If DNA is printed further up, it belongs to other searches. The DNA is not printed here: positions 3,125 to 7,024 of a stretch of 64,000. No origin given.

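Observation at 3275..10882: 2535-aa mosaic protein that looks like a fusion of fibre/baseplate, beta-helix and tape-measure-like modules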

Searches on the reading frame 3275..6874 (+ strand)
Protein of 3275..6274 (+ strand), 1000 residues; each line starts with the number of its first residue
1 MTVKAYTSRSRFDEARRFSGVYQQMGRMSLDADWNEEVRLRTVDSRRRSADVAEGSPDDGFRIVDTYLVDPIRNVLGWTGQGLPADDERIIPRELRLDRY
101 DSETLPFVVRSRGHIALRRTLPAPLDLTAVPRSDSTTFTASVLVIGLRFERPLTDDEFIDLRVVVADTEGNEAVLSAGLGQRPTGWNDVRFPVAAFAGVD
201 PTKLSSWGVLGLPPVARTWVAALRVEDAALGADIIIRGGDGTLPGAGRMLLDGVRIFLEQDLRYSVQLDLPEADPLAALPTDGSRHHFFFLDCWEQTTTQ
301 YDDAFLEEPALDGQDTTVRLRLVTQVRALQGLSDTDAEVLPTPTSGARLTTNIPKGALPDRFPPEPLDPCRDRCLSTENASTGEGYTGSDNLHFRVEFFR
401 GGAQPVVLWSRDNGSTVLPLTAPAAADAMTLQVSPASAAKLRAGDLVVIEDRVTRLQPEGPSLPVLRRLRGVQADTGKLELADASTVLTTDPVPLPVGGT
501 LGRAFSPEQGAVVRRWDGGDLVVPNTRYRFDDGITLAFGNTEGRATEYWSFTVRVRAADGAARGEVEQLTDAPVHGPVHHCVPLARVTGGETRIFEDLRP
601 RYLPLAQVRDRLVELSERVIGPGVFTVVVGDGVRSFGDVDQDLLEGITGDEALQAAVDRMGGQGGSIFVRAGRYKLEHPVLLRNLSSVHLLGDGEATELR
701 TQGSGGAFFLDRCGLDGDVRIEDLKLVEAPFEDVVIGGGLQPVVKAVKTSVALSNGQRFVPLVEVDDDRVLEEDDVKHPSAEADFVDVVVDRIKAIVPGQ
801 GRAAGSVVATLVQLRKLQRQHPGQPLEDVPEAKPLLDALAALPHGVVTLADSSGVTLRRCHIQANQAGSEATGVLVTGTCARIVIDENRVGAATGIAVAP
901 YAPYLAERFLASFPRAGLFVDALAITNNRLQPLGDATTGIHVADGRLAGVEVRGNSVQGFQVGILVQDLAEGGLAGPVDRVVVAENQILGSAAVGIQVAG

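Call 25: search_dna_similar(query=window:3275-6274:+, collection=plasmids, mode=protein, max_rows=25)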
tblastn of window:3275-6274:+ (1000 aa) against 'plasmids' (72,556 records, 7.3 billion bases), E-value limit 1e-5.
Records with a match: 6; places in all: 6; records where one place covers at least 80% of the query: 0.
Best place of each record, by identity: <60% 6.
By first word of the organism name: Streptomyces 4; Cupriavidus 1; Nostoc 1.
By predicted mobility (MOB-suite, as given by PLSDB): non-mobilizable 4; conjugative 1; mobilizable 1.
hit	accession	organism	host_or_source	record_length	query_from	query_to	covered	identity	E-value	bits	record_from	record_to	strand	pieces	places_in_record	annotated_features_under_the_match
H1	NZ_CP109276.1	Streptomyces anthocyanicus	-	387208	245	709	47%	27.8%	2e-9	70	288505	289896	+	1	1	DUF6519 domain-containing protein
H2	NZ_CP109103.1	Streptomyces anthocyanicus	-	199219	245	709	47%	27.3%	2e-7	63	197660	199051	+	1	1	none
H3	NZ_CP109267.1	Streptomyces sp. NBC_01643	-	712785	240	725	49%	25.8%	3e-11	76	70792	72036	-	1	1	hypothetical protein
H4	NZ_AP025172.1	Cupriavidus sp. P-10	-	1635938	284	726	44%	23.3%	1e-8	67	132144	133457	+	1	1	none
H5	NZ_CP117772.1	Nostoc sp. UHCC 0926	whole organism,lichen surface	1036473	241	601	36%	23.4%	3e-7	62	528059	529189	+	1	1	none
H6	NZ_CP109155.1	Streptomyces europaeiscabiei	-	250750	287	549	26%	32.1%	5e-10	72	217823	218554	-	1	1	DUF6519 domain-containing protein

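Call 56: predict_structure(alignment_id=A3)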
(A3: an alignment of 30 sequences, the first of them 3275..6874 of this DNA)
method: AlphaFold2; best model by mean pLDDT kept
length: 1200 residues; sequences in the alignment: 30
mean_pLDDT: 82.8   pTM: 0.53
mean pLDDT of the five models: 82.8, 81.5, 79.7, 78.7, 78.2
residues with pLDDT >= 90: 539; 70-90: 461; 50-70: 115; < 50: 85
segments of 3 or more residues with pLDDT < 50: 1-10, 24-32, 309-315, 375-382, 614-623, 737-766, 972-974
pLDDT, mean of each block of 10 residues (from residue 1): 34 68 44 58 76 82 92 89 84 89 77 94 92 89 93 74 93 89 85 89 94 91 92 87 66 86 92 92 93 86 66 54 93 90 93 90 75 46 67 89 86 86 95 93 94 90 93 94 93 91 92 93 93 91 91 69 76 90 93 89 63 44 52 56 75 80 76 86 88 90 86 88 93 50 28 27 56 74 73 77 89 84 78 87 92 96 85 93 97 94 89 88 97 89 91 97 90 58 96 94 95 90 93 96 84 92 76 96 91 90 96 92 79 94 76 87 86 89 79 87
secondary structure, 60 per line:
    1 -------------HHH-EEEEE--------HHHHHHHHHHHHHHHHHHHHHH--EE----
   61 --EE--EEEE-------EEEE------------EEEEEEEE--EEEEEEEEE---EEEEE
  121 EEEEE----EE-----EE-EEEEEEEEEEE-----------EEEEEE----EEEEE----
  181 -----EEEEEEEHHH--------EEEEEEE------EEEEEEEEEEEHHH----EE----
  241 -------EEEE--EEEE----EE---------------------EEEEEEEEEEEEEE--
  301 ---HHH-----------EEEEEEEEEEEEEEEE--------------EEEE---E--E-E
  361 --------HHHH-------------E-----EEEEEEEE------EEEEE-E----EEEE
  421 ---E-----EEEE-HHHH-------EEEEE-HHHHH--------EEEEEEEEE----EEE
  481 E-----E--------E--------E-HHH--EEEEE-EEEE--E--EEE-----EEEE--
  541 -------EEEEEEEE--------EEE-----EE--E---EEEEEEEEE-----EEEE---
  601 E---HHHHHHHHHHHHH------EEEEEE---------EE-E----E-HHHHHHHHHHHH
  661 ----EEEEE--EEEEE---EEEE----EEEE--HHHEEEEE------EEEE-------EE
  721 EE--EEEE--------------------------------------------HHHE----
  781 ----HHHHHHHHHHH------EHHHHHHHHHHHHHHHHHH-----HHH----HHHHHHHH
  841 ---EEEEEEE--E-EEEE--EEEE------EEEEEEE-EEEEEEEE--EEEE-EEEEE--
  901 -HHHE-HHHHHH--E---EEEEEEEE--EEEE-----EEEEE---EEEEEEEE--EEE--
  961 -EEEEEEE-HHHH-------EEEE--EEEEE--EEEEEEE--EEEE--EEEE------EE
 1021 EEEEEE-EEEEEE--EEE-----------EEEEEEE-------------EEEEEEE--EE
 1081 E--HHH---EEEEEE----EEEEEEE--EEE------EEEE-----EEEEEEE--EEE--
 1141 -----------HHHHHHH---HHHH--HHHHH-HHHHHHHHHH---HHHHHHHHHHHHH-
elements in order (helices of 4 or more, strands of 3 or more residues): E18-22 H31-52 E67-70 E78-81 E94-101 E104-112 E116-125 E140-150 E162-167 E172-176 E186-192 E204-210 E217-227 E248-251 E254-257 E285-298 E318-333 E348-351 H369-372 E392-399 E406-410 E417-420 E430-433 H435-438 E446-450 H452-456 E465-473 E478-481 E512-516 E518-521 E527-529 E535-538 E548-555 E564-566 E580-588 E594-597 H605-617 E624-629 H649-660 E665-669 E672-676 E680-683 E688-691 E697-701 E708-711 E719-722 E725-728 H785-795 H803-820 H833-840 E844-850 E855-858 E861-864 E871-877 E879-886 E889-892 E894-898 H907-912 E919-926 E929-932 E938-942 E946-953 E956-958 E962-968 H970-973 E981-984 E987-991 E994-1000 E1003-1006 E1009-1012 E1019-1026 E1028-1033 E1036-1038 E1050-1056 E1070-1076 E1079-1081 E1090-1095 E1100-1106 E1109-1111 E1118-1121 E1127-1133 E1136-1138 H1152-1158 H1162-1165 H1168-1172 H1174-1183 H1187-1199

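Call 59: fold_search(model_id=the predicted structure, library=pdb)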
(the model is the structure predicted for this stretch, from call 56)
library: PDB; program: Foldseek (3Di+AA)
matches with E <= 10: 1173; with E <= 0.001: 40
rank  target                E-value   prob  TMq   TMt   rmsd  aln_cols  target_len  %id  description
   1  4mr0_A                3.0e-06  1.00  0.19  0.42   9.8       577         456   13  Crystal structure of PfbA, a surface adhesin of Streptococcus pneumoniae (released 2014-02-05)
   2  9k4a_A                1.9e-05  1.00  0.13  0.22  28.4       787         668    7  Cryo-EM structure of depolymerase S2-4 from Klebsiella phage K64-1 (released 2026-03-25)
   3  8yk1_A                2.5e-05  1.00  0.19  0.27  18.0       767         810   12  Blood group B alpha-1,3-galactosidase AgaBb from Bifidobacterium bifidum, construct 23-844 (released 2024-07-10)
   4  2vbk                  5.6e-05  1.00  0.20  0.41  10.3       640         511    9  NATIVE TAILSPIKE PROTEIN OF BACTERIOPHAGE SF6 (released 2008-04-01)
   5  7chu_A                1.0e-04  1.00  0.17  0.32  14.3       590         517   11  Geobacillus virus E2 - ORF18 (released 2021-04-14)
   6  8qpg_TA               1.0e-04  1.00  0.11  0.28   7.0       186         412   14  Turret of Haloferax tailed virus 1 (released 2024-10-09)
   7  7ukj_B                1.1e-04  1.00  0.18  0.32  21.5       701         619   10  In situ cryo-EM structure of bacteriophage Sf6 portal:gp7 complex at 2.7A resolution (released 2022-12-21)
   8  5zru_A                1.2e-04  1.00  0.17  0.31  32.0       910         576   10  Crystal structure of Agl-KA catalytic domain (released 2019-10-23)
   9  4urr_A                1.3e-04  1.00  0.19  0.39  11.2       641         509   10  Tailspike protein of Sf6 bacteriophage bound to Shigella flexneri O- antigen octasaccharide fragment (released 2015-07-15)
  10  2vbe                  1.5e-04  1.00  0.17  0.35  12.8       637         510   10  Tailspike protein of bacteriophage Sf6 (released 2008-04-22)
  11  8vjh_B                1.5e-04  0.97  0.06  0.13  25.1       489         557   10  Cryo-EM of tail-tip of bacteriophage Chi (released 2024-10-02)
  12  5mqp_C                1.6e-04  1.00  0.16  0.28  17.3       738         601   12  Glycoside hydrolase BT_1002 (released 2017-04-05)
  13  4urr_B                1.8e-04  1.00  0.19  0.40  11.0       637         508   10  Tailspike protein of Sf6 bacteriophage bound to Shigella flexneri O- antigen octasaccharide fragment (released 2015-07-15)
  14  2uve_B                1.9e-04  1.00  0.17  0.30  19.9       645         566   10  Structure of Yersinia enterocolitica Family 28 Exopolygalacturonase (released 2007-05-08)
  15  2y6j                  2.1e-04  1.00  0.10  0.57   8.4       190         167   15  X-2 engineered mutated CBM4-2 Carbohydrate Binding Module from a Thermostable Rhodothermus marinus Xylanase (released 2012-03-07)
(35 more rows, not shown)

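Call 60: search_solved_structures(query=A3, max_evalue=10, show_alignments=0)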
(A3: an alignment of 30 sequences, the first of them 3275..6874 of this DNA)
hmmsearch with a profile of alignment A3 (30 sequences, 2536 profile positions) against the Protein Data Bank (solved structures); distinct sequences matched with E-value up to 10: 58.
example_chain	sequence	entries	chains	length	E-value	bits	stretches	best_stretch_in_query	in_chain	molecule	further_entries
7chu_A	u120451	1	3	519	0.0044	17.5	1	652-707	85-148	Putative pectin lyase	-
9mw6_A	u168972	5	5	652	0.014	15.8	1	1458-1584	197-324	AncD1D2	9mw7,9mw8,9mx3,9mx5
8uzp_M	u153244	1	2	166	0.026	14.9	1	1566-1701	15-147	stem_mimetic_01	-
8qae_A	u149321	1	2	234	0.044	14.2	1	1334-1609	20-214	sc-apCC-6-SLLA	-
7fcr_A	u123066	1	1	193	0.071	13.5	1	1498-1647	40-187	Apolipoprotein E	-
7fcs_A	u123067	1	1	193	0.078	13.4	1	1498-1647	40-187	Apolipoprotein E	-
1h7i_A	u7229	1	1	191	0.094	13.1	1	1498-1647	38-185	APOLIPOPROTEIN E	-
1ea8_A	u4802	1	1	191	0.098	13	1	1498-1647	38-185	APOLIPOPROTEIN E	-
8gjg_A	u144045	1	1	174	0.1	13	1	1642-1800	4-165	gluc_A04_0005 Binder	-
1nfn_A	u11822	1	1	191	0.11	12.9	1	1498-1647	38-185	APOLIPOPROTEIN E3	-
9ozd_A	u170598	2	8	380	0.12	12.8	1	658-699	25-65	Polysaccharide lyase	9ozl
1s94_A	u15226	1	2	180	0.14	12.6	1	1713-1807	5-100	s-syntaxin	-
4xa3_A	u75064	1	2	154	0.16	12.3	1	1472-1581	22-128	Gp7-MYH7(1361-1425)-Eb1 chimera protein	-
4fe8_A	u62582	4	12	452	0.2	12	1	2366-2497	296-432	Maltose-binding periplasmic protein,Huntingtin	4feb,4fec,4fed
3s84_A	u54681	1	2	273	0.23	11.8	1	1434-1646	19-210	Apolipoprotein A-IV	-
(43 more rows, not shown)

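Call 104: get_annotated_region(hit=H1, flank=15000)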
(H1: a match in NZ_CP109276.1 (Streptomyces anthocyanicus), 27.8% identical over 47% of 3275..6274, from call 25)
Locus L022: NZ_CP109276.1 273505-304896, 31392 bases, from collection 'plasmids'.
description: Streptomyces anthocyanicus strain NBC 01636 plasmid unnamed1, complete sequence
organism: Streptomyces anthocyanicus (NCBI taxid 68174)
taxonomy: Bacteria; Actinomycetota; Actinomycetes; Kitasatosporales; Streptomycetaceae; Streptomyces; Streptomyces anthocyanicus
host: -; source: -; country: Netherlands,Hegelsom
typing (MOB-suite, as given by PLSDB): non-mobilizable; replicon rep_cluster_1910
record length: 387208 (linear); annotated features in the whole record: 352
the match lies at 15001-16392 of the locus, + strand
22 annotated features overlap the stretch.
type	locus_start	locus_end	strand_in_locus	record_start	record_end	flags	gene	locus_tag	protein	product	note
CDS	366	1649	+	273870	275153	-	-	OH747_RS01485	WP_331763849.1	DUF4255 domain-containing protein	-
CDS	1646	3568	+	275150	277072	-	-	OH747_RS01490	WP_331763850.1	AAA family ATPase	-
CDS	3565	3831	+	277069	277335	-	-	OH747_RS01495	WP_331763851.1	hypothetical protein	-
CDS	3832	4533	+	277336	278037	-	-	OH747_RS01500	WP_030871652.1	hypothetical protein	-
CDS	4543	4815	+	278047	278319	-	-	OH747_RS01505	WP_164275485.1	hypothetical protein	-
CDS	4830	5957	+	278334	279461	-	-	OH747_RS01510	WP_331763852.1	contractile injection system protein, VgrG/Pvc8 family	-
CDS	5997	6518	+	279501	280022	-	-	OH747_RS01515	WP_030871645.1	phage baseplate assembly protein V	-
CDS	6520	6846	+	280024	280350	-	-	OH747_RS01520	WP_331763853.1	hypothetical protein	-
CDS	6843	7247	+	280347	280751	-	-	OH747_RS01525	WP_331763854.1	GPW/gp25 family protein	-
CDS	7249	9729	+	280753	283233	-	-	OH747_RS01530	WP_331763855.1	hypothetical protein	-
CDS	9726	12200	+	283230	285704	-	-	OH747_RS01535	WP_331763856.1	baseplate J/gp47 family protein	-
CDS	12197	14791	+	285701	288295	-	-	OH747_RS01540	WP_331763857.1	phage tail protein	-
CDS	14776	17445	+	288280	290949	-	-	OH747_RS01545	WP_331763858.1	DUF6519 domain-containing protein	-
CDS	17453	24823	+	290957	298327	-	-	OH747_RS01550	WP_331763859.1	hypothetical protein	-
CDS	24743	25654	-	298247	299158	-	-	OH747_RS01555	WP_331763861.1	BTAD domain-containing putative transcriptional regulator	-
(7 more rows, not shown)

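Call 106: search_protein_families(library=pfam, proteins=[L022:14776-17442:+, L022:17453-24820:+, L022:12197-14788:+], max_evalue=0.01)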
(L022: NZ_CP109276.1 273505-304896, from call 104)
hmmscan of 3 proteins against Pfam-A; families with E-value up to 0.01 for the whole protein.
L022:14776-17442:+ (889 aa): 2 families
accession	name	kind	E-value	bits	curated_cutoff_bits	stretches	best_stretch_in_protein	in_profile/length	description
PF20129.4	DUF6519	-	1.2e-10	41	22.4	1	1-164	1-175/593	Family of unknown function (DUF6519)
PF16075.10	DUF4815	-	0.0075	15.1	30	0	9-85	5-79/570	Domain of unknown function (DUF4815)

L022:17453-24820:+ (2456 aa): 0 families

L022:12197-14788:+ (864 aa): 1 family
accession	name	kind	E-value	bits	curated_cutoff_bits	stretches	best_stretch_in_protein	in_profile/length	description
PF09684.15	Tail_P2_I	-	8.8e-05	22.8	20.6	1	49-143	8-99/139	Phage tail protein (Tail_P2_I)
